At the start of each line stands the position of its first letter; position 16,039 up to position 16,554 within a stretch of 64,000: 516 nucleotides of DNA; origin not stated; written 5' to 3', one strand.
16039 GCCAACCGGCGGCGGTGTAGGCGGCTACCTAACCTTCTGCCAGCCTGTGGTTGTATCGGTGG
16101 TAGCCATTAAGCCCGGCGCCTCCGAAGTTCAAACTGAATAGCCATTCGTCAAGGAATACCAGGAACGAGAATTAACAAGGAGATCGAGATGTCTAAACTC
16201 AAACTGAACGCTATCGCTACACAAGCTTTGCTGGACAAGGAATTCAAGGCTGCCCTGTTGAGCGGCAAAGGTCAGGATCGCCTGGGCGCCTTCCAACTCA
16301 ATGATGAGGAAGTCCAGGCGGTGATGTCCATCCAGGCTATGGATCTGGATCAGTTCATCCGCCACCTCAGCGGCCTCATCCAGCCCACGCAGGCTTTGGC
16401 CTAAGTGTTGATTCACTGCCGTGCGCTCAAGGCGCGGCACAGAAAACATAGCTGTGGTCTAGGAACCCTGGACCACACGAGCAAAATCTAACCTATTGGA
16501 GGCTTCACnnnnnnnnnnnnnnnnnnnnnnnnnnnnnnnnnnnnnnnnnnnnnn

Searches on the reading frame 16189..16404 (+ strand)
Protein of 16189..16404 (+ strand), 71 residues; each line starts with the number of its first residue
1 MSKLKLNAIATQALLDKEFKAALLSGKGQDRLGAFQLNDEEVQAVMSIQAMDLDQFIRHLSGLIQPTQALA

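Call 6: search_protein_families(library=ncbifam, proteins=[window:16189-16404:+], max_evalue=1)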
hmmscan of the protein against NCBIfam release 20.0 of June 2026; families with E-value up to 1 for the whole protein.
window:16189-16404:+ (71 aa): 1 family
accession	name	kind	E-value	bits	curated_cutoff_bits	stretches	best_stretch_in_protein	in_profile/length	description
NF038399.1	NH_RiPP_Os17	domain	0.00014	21.9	40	1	6-62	3-60/63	Os1348 family NHLP clan protein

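Call 7: search_protein_families(library=pfam, proteins=[window:16189-16404:+], max_evalue=1)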
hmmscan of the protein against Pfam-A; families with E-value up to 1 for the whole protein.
window:16189-16404:+ (71 aa): 1 family
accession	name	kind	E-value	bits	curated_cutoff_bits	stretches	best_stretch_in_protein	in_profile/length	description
PF14407.11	Frankia_peptide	-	0.015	16.1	48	1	12-58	8-55/63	Ribosomally synthesized peptide prototyped by Frankia Franean1_4349.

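Call 10: find_encoding_contigs(protein=window:16189-16404:+, flank=10000, max_places=6)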
Protein window:16189-16404:+ (71 aa): 23 contigs read that carry it; 6 places shown.
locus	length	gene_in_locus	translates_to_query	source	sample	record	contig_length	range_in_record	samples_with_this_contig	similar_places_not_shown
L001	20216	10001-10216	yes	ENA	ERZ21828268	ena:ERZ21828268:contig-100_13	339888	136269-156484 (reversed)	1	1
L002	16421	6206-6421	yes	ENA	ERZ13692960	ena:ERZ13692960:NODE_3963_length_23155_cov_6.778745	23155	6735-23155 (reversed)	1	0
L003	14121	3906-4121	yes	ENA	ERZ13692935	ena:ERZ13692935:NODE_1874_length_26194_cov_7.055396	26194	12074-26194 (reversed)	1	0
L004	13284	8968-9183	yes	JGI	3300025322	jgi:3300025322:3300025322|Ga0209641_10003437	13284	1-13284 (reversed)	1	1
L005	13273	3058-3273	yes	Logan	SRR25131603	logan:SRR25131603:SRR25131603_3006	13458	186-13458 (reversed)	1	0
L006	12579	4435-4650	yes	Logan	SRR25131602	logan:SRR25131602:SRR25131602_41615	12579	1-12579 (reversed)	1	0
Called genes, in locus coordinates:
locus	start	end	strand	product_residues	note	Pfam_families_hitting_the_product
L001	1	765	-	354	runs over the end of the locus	PF00483:NTP_transferase, PF22640:ManC_GMP_beta-helix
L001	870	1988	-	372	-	PF21102:DprA_N (weak), PF02481:DNA_processg_A, PF18306:LDcluster4 (faint), PF17782:WHD_DprA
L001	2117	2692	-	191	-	PF01782:RimM, PF05239:PRC, PF24986:PRC_RimM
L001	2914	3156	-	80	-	PF13083:KH_KhpA-B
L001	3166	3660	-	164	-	PF00886:Ribosomal_S16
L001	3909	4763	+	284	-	PF02645:DegV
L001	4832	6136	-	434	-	PF02885:Glycos_trans_3N, PF00591:Glycos_transf_3, PF07831:PYNP_C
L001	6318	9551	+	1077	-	PF13428:TPR_14 (faint), PF25873:WHD_MalT, PF13424:TPR_12 (weak), PF17874:TPR_MalT, PF00515:TPR_1 (weak), PF07719:TPR_2 (weak), PF13424:TPR_12, PF03704:BTAD, +8 more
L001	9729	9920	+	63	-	-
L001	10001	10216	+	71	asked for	-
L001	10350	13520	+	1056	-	PF01590:GAF, PF13185:GAF_2, PF01590:GAF, PF13185:GAF_2, PF01590:GAF, PF13185:GAF_2, PF01590:GAF, PF13185:GAF_2, +7 more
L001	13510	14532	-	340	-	PF02547:Queuosine_synth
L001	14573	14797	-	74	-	PF11146:DUF2905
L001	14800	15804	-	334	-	PF01078:Mg_chelatase (faint), PF05496:RuvB_N, PF00004:AAA, PF07728:AAA_5 (weak), PF17864:AAA_lid_4, PF05491:WHD_RuvB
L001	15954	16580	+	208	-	PF14681:UPRTase, PF00156:Pribosyltran (weak)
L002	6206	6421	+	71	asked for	-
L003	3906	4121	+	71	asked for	-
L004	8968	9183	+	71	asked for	-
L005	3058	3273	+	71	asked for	-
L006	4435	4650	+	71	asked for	-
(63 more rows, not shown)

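Call 16: find_homologous_proteins(query=window:16189-16401:+, max_evalue=0.001)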
Query window:16189-16401:+ (71 aa): 53 proteins with E <= 0.001 among 62 candidates.
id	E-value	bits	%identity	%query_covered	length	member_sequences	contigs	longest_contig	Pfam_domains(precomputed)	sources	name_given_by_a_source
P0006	6.0e-36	138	99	100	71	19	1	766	-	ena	-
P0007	9.9e-31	122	89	100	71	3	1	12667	-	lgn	-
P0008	1.0e-30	122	87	100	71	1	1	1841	-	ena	-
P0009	2.2e-30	120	87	100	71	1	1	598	-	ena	-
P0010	2.4e-30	120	89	100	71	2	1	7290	-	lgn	-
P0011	4.2e-30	120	90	97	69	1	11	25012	-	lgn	-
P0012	5.8e-30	119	86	100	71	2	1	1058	-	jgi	jgi:hypothetical protein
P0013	1.0e-29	118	90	97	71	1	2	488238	-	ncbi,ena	-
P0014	1.4e-29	118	87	100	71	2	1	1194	-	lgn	-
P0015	2.6e-29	117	88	97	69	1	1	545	-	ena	-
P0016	2.7e-29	117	85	100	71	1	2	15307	-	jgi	jgi:hypothetical protein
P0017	2.9e-29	117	85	100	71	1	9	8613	-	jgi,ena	-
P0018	3.6e-29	117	86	100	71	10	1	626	-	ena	-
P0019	4.4e-29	116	86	100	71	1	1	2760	-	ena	-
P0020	6.1e-29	116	86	97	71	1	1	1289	-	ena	-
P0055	3.9e-21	92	67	99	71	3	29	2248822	-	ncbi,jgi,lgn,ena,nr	ncbi:MAG: hypothetical protein KIT70_01185 [Anaerolineales bacterium]|nr:MAG: hypothetical protein K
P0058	2.6e-19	86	66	99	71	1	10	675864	-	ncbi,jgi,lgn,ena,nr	ncbi:MAG: hypothetical protein KF821_10725 [Anaerolineales bacterium]|jgi:hypothetical protein|nr:hy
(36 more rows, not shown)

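Call 19: find_encoding_contigs(protein=P0058, flank=6000, max_places=3)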
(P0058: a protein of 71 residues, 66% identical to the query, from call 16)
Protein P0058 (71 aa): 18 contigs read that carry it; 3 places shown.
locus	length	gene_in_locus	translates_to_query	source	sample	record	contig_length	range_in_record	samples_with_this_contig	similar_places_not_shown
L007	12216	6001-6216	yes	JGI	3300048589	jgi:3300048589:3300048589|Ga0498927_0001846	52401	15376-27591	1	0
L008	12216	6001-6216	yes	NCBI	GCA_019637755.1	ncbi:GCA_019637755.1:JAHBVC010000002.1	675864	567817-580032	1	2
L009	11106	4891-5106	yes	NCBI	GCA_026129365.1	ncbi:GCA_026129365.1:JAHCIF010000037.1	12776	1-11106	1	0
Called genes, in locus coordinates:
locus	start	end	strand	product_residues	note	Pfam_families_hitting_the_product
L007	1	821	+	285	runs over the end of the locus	PF02645:DegV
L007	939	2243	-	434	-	PF02885:Glycos_trans_3N, PF00591:Glycos_transf_3, PF07831:PYNP_C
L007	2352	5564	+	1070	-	PF13424:TPR_12 (faint), PF25873:WHD_MalT, PF07719:TPR_2 (faint), PF13181:TPR_8 (faint), PF17874:TPR_MalT (weak), PF03704:BTAD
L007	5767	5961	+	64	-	-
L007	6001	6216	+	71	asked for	-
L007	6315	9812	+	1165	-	PF01590:GAF, PF13185:GAF_2, PF01590:GAF, PF13185:GAF_2, PF13492:GAF_3, PF01590:GAF, PF13185:GAF_2, PF01590:GAF, +8 more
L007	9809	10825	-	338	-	PF02547:Queuosine_synth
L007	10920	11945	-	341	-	PF05496:RuvB_N, PF00004:AAA, PF07728:AAA_5 (weak), PF17864:AAA_lid_4, PF05491:WHD_RuvB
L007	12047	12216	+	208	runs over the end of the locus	PF14681:UPRTase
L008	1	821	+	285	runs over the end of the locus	PF02645:DegV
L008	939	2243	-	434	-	PF02885:Glycos_trans_3N, PF00591:Glycos_transf_3, PF07831:PYNP_C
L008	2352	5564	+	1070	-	PF13424:TPR_12 (faint), PF25873:WHD_MalT, PF17874:TPR_MalT (faint), PF07719:TPR_2 (faint), PF13181:TPR_8 (faint), PF03704:BTAD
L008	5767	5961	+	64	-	-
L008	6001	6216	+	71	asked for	-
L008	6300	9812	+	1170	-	PF01590:GAF, PF13185:GAF_2, PF01590:GAF, PF13185:GAF_2, PF13492:GAF_3, PF01590:GAF, PF13185:GAF_2, PF01590:GAF, +8 more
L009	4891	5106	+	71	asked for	-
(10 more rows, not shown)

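Call 20: find_encoding_contigs(protein=P0055, flank=6000, max_places=3)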
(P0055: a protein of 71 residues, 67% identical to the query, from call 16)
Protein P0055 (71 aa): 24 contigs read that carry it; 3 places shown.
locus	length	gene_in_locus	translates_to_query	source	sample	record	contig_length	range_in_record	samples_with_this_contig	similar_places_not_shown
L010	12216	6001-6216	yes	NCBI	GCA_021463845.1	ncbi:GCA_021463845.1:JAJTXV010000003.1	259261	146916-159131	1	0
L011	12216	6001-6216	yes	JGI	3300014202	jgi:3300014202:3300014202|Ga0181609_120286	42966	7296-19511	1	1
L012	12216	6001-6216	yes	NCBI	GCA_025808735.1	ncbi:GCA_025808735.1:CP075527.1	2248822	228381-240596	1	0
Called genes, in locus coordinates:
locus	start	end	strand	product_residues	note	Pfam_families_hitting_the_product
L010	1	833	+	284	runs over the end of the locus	PF02645:DegV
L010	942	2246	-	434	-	PF02885:Glycos_trans_3N, PF00591:Glycos_transf_3, PF07831:PYNP_C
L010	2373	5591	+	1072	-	PF13191:AAA_16 (weak), PF13401:AAA_22 (faint), PF13428:TPR_14 (faint), PF13374:TPR_10 (faint), PF25873:WHD_MalT, PF07719:TPR_2 (faint), PF13424:TPR_12 (weak), PF03704:BTAD, +3 more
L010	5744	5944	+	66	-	-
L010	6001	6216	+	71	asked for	-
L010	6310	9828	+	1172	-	PF01590:GAF, PF01590:GAF, PF13185:GAF_2, PF13492:GAF_3, PF01590:GAF, PF13185:GAF_2, PF01590:GAF, PF13185:GAF_2, +8 more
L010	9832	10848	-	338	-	PF02547:Queuosine_synth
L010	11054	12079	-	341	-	PF05496:RuvB_N, PF00004:AAA, PF07728:AAA_5 (weak), PF17864:AAA_lid_4, PF05491:WHD_RuvB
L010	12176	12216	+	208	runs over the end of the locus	PF14681:UPRTase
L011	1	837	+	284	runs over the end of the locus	PF02645:DegV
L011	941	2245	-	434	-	PF02885:Glycos_trans_3N, PF00591:Glycos_transf_3, PF07831:PYNP_C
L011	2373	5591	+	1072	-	PF13428:TPR_14 (faint), PF13374:TPR_10 (faint), PF25873:WHD_MalT, PF07719:TPR_2 (faint), PF13432:TPR_16 (faint), PF13424:TPR_12 (weak), PF17874:TPR_MalT, PF03704:BTAD, +2 more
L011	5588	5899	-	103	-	-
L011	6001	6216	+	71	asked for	-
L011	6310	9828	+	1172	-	PF01590:GAF, PF01590:GAF, PF13185:GAF_2, PF13492:GAF_3, PF01590:GAF, PF13185:GAF_2, PF01590:GAF, PF13185:GAF_2, +8 more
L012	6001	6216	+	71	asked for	-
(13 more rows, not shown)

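Call 24: find_related_loci(query=A3, collection=genome_contigs, flank=7000)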
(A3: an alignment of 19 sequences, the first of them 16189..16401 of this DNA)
Query A3 (71 aa) in genome_contigs; peptide patterns used: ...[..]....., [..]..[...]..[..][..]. (x = any residue, [..] = any of these).
63 stretches matched a pattern; 20 encode a relative of the query (tblastn E <= 1e-3); 19 distinct loci.
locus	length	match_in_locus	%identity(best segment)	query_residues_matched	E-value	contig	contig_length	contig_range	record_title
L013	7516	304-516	100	1-71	9e-44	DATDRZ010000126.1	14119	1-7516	MAG TPA_asm: Anaerolineales bacterium isolate SMAG_U7990 k141_2604252, whole genome shotgun sequence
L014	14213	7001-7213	85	1-71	4e-36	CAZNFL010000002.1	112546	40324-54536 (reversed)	MAG TPA_asm: uncultured Anaerolineaceae bacterium isolate SRP136066_co1_263 genome assembly, contig: NODE_86_length_1125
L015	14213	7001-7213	85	1-71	4e-36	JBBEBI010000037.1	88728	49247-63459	MAG: Anaerolineales bacterium isolate LejiaF_58_21 Lejia_F_400_length_88728_cov_13, whole genome shotgun sequence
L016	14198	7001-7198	92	1-66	5e-36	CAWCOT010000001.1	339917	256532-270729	MAG: uncultured Chloroflexia bacterium isolate MFD04944.bin.2.105 genome assembly, contig: contig_27848, whole genome sh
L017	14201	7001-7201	88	1-67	1e-35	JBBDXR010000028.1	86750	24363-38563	MAG: Anaerolineales bacterium isolate LejiaD_59_59 Lejia_D_529_length_86750_cov_36, whole genome shotgun sequence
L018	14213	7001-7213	83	1-71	3e-35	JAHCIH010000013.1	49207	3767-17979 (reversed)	MAG: Anaerolineales bacterium isolate TGS_CHL7 CHL7_13, whole genome shotgun sequence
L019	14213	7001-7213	83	1-71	2e-35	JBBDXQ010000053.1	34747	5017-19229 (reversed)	MAG: Anaerolineales bacterium isolate LejiaD_56_9 Lejia_D_2015_length_34747_cov_6, whole genome shotgun sequence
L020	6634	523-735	80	1-71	1e-33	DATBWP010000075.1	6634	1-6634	MAG TPA_asm: Anaerolineales bacterium isolate SMAG_U7544 k141_439539, whole genome shotgun sequence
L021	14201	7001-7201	84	1-67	3e-33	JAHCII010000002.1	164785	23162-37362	MAG: Anaerolineales bacterium isolate TGS_CHL2 CHL2_2, whole genome shotgun sequence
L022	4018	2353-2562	74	1-70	2e-29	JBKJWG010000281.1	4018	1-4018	MAG: Anaerolineales bacterium isolate swi_bin.130 k127_8547979, whole genome shotgun sequence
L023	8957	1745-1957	75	1-71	4e-29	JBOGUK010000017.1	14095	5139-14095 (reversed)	MAG: Anaerolineales bacterium isolate M3-S_metabat2.bin.294 k127_2081873, whole genome shotgun sequence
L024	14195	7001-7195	74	1-65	9e-28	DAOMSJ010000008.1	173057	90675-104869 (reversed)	MAG TPA_asm: Anaerolineales bacterium isolate AMR_MDS_5785 NODE_21_length_173057_cov_10.052820, whole genome shotgun seq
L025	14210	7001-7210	67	1-70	1e-27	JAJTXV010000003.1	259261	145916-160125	MAG: Anaerolineales bacterium isolate DTUCFX4 3-Genome38, whole genome shotgun sequence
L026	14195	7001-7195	74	1-65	9e-28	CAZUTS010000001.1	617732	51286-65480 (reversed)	MAG TPA_asm: uncultured Anaerolineaceae bacterium isolate binchicken_co179_61 genome assembly, contig: NODE_33_length_61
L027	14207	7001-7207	72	1-67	1e-27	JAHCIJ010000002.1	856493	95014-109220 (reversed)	MAG: Anaerolineales bacterium isolate TGS_CHL6 CHL6_2, whole genome shotgun sequence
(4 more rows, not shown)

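Call 27: predict_structure(alignment_id=A3)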
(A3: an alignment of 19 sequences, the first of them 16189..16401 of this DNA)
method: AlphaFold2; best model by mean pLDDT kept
length: 71 residues; sequences in the alignment: 19
mean_pLDDT: 60.2   pTM: 0.39
mean pLDDT of the five models: 60.2, 59.8, 59.8, 55.3, 50.5
residues with pLDDT >= 90: 0; 70-90: 0; 50-70: 63; < 50: 8
segments of 3 or more residues with pLDDT < 50: 64-71
pLDDT, mean of each block of 10 residues (from residue 1): 62 67 65 65 60 59 45 32
secondary structure, 60 per line:
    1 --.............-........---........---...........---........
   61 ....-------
elements in order: H3-15 H17-24 H28-35 H39-49 H53-64

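Call 31: search_solved_structures(query=A3, max_evalue=10, show_alignments=3)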
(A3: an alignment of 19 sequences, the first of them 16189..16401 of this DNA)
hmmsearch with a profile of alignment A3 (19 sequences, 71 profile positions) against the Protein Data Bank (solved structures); distinct sequences matched with E-value up to 10: 2.
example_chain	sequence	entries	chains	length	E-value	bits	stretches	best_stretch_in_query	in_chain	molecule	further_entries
6lk7_A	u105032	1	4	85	0.1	16.2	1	5-52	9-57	Nitrile hydratase, alpha chain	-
4esq_A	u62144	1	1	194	0.73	13.4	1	29-51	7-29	Serine/threonine protein kinase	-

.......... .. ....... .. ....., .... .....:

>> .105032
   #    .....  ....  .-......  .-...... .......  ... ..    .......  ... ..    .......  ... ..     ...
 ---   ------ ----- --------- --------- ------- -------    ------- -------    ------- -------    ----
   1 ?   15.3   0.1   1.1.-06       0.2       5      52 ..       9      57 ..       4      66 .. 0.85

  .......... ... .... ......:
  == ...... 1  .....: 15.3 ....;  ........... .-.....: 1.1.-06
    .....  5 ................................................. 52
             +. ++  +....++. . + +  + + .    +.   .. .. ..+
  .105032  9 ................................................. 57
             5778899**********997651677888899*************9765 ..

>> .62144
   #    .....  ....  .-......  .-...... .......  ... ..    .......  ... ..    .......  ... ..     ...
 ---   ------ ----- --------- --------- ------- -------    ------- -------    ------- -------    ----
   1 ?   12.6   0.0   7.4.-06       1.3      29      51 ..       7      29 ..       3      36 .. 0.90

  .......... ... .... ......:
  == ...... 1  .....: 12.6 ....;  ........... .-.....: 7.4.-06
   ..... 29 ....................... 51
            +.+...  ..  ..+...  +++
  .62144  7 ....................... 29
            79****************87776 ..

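Call 42: search_protein_representatives(alignment_id=A3)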
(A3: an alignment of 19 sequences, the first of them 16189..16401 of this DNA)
Query: 19 sequences, 71 profile positions. Proteins with E-value up to 0.001 (for the whole library): 106; up to 1e-10: 32; up to 1e-30: 0. The best 106 are listed.
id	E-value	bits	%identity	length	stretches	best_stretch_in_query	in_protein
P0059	1.9e-20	89.0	-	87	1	1-69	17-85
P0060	6.3e-20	87.4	-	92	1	1-61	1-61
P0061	2.9e-18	82.0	-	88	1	1-66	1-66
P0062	6.6e-18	80.9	-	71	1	1-68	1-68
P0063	1.0e-17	80.3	-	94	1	1-66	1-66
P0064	6.3e-17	77.7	-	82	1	1-65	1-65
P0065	1.6e-16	76.5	-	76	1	2-63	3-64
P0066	1.4e-15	73.4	-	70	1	1-65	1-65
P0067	6.4e-15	71.3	-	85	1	1-67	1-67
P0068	1.3e-14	70.3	-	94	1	2-64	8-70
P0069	1.7e-14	70.0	-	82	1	1-67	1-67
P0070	2.6e-14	69.4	-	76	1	2-66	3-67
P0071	4.2e-14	68.7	-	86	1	1-67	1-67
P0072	5.5e-14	68.3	-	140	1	5-67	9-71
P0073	1.2e-13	67.2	-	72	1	1-68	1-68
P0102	2.8e-07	46.9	-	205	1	1-67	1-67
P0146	1.8e-04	37.8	-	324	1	1-56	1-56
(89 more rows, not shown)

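Call 49: find_related_loci(query=A5, collection=metagenome_contigs, flank=6000)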
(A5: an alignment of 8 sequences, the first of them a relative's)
Query A5 (94 aa) in metagenome_contigs; peptide patterns used: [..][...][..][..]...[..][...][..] (x = any residue, [..] = any of these).
80 stretches matched a pattern; 6 encode a relative of the query (tblastn E <= 1e-3); 6 distinct loci.
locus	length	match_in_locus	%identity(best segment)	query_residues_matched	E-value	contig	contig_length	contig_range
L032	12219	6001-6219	67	1-73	1e-30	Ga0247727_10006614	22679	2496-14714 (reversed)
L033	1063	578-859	56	1-92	2e-27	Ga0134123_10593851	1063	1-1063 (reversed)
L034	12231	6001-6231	62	1-70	3e-26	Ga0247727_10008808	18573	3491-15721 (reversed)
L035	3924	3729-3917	59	1-63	6e-21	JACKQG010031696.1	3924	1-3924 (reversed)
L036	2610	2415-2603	59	1-63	8e-21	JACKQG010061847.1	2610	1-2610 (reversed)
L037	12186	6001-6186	55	2-63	5e-19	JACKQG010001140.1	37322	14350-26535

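Call 53: find_homologous_proteins(query=A4, max_evalue=0.001)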
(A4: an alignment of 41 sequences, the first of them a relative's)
Query A4 (41 sequences) (94 aa, profile of the alignment): 61 proteins with E <= 0.001 among 1894 candidates.
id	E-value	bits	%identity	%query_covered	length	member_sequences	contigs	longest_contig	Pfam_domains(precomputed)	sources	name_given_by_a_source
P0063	1.9e-26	109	100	100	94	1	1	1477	-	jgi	jgi:hypothetical protein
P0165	2.5e-26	109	68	72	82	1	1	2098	-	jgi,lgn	jgi:hypothetical protein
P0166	2.3e-25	106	89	100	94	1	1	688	-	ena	-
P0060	9.6e-25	104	70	67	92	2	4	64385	-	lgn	-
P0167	1.1e-24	104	56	96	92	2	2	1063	-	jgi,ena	-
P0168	7.4e-24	101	74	65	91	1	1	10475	-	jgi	jgi:hypothetical protein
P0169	2.6e-23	99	72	65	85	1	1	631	-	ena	-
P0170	3.8e-23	99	52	69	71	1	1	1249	-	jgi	jgi:hypothetical protein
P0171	1.8e-22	97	62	82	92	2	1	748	-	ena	-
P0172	3.4e-22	96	38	64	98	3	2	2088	PF14407.12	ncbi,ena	-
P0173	3.6e-22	96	40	64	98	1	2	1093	-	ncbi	-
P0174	3.9e-22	96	38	64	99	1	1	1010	-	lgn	-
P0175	7.0e-22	95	36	65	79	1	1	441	-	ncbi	-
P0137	9.1e-22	94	28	68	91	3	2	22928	PF14407.12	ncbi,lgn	-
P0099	9.7e-22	94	34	68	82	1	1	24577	PF14407.12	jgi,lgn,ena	-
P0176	1.3e-21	94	39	65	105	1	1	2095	PF14407.12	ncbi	-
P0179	1.2e-20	91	38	64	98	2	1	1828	PF14407.12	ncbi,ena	ncbi:MAG: hypothetical protein AAB427_04455 [Chloroflexota bacterium]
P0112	2.9e-20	89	36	65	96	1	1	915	PF14407.12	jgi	jgi:hypothetical protein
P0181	4.4e-20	89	37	78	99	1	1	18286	PF14407.12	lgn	-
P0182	5.4e-20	89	38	70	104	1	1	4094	PF14407.12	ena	-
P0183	1.7e-19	87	34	84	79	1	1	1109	PF14407.12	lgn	-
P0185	2.6e-19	86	36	65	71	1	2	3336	PF14407.12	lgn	-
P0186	3.4e-19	86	38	64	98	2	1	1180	PF14407.12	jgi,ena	-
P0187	9.2e-19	85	36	65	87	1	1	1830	PF14407.12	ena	-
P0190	1.3e-18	84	38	65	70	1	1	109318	-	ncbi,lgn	-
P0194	7.8e-17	79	31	69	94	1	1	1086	PF14407.12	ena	-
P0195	1.1e-16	78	31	65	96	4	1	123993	-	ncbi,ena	-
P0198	2.4e-16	77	-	-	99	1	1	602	PF14407.12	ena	-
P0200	7.5e-16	75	-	-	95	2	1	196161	PF14407.12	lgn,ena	-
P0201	9.7e-16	75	-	-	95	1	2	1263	PF14407.12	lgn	-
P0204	1.8e-15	74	-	-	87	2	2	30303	-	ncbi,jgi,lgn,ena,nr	ncbi:MAG TPA: hypothetical protein VMP08_03535 [Anaerolineae bacterium]|nr:hypothetical protein [Ana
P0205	2.1e-15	74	-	-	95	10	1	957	PF14407.12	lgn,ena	-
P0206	2.3e-15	74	-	-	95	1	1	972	PF14407.12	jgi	-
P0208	4.4e-14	70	31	65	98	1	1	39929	PF14407.12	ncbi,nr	ncbi:MAG: hypothetical protein HYZ49_02935 [Chloroflexi bacterium]|nr:hypothetical protein [Chlorofl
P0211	1.2e-13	68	-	-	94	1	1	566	PF14407.12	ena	-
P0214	2.5e-12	64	34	60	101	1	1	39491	-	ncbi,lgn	-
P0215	4.2e-9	54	30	73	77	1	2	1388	PF14407.12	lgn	-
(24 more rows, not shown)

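Call 54: find_encoding_contigs(protein=P0190, flank=6000, max_places=1)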
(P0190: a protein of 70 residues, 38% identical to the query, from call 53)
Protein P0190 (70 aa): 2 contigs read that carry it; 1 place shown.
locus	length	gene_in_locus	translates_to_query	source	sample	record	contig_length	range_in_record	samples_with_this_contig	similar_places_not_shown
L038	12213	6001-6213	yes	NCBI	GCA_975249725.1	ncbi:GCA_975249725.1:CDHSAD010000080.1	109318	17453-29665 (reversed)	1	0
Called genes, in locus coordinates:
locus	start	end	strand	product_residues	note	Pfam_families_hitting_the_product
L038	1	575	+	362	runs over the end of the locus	PF00072:Response_reg, PF00512:HisKA, PF13581:HATPase_c_2 (weak), PF02518:HATPase_c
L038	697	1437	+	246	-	PF00005:ABC_tran, PF13304:AAA_21 (faint)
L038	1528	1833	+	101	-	-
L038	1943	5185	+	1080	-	PF25873:WHD_MalT, PF07719:TPR_2 (faint), PF00515:TPR_1 (faint), PF17874:TPR_MalT, PF13424:TPR_12, PF03704:BTAD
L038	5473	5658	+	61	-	-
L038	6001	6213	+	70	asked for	-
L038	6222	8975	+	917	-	PF03924:CHASE, PF00989:PAS (weak), PF13188:PAS_8, PF08447:PAS_3, PF08447:PAS_3, PF08448:PAS_4, PF00512:HisKA, PF02518:HATPase_c, +2 more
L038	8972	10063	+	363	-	PF00072:Response_reg, PF00512:HisKA (weak), PF13581:HATPase_c_2 (faint), PF02518:HATPase_c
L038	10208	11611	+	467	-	-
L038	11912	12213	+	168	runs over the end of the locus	PF14024:DUF4240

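Call 55: find_encoding_contigs(protein=P0195, flank=6000, max_places=1)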
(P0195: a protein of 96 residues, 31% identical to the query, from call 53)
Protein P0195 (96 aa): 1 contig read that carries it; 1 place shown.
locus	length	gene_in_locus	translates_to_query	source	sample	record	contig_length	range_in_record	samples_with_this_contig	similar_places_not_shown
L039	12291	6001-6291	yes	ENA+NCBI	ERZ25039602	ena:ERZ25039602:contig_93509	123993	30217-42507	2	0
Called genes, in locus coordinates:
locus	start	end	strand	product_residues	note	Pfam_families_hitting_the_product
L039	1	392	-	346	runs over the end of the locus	PF03706:LPG_synthase_TM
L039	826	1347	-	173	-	PF03481:Sua5_C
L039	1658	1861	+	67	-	-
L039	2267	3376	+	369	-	PF13191:AAA_16 (weak), PF13401:AAA_22 (weak), PF25873:WHD_MalT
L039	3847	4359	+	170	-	PF07719:TPR_2 (faint), PF17874:TPR_MalT, PF13424:TPR_12 (weak)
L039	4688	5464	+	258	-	PF03704:BTAD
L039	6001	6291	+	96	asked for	-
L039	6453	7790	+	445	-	PF13492:GAF_3 (weak), PF00512:HisKA, PF02518:HATPase_c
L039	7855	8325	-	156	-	PF01261:AP_endonuc_2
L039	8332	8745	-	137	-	PF01261:AP_endonuc_2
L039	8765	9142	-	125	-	PF01219:DAGK_prokar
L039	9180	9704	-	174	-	PF02130:YbeY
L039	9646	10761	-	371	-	PF07698:7TM-7TMR_HD, PF01966:HD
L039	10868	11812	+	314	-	-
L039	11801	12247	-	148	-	PF09424:YqeY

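Call 56: find_encoding_contigs(protein=P0200, flank=6000, max_places=1)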
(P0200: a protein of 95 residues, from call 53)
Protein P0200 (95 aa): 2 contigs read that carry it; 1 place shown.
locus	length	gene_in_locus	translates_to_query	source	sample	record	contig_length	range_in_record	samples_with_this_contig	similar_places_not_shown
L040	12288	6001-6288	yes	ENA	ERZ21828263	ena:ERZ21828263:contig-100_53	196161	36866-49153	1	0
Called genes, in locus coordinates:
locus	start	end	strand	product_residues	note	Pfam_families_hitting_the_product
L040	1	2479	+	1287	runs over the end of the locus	PF01590:GAF, PF13185:GAF_2, PF13492:GAF_3, PF01590:GAF, PF13185:GAF_2, PF01590:GAF, PF13185:GAF_2, PF01590:GAF, +3 more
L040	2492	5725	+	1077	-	PF13191:AAA_16, PF13401:AAA_22 (faint), PF25873:WHD_MalT, PF07719:TPR_2 (faint), PF13374:TPR_10 (weak), PF13424:TPR_12, PF17874:TPR_MalT (weak), PF03704:BTAD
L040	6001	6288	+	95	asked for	PF14407:Frankia_peptide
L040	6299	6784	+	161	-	-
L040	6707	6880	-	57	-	-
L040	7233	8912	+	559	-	PF01476:LysM, PF23446:LysM1_NFP_LYK (faint), PF23462:LysM3_NFP (faint), PF23472:LysM2_CERK1_LYK3_4_5 (faint), PF23473:LysM3_LYK4_5 (faint), PF01476:LysM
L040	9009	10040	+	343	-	PF08240:ADH_N, PF00107:ADH_zinc_N (weak)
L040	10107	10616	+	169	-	PF05163:DinB, PF04978:MST (weak), PF12867:DinB_2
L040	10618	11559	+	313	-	PF00294:PfkB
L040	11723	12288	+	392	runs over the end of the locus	PF01546:Peptidase_M20, PF07687:M20_dimer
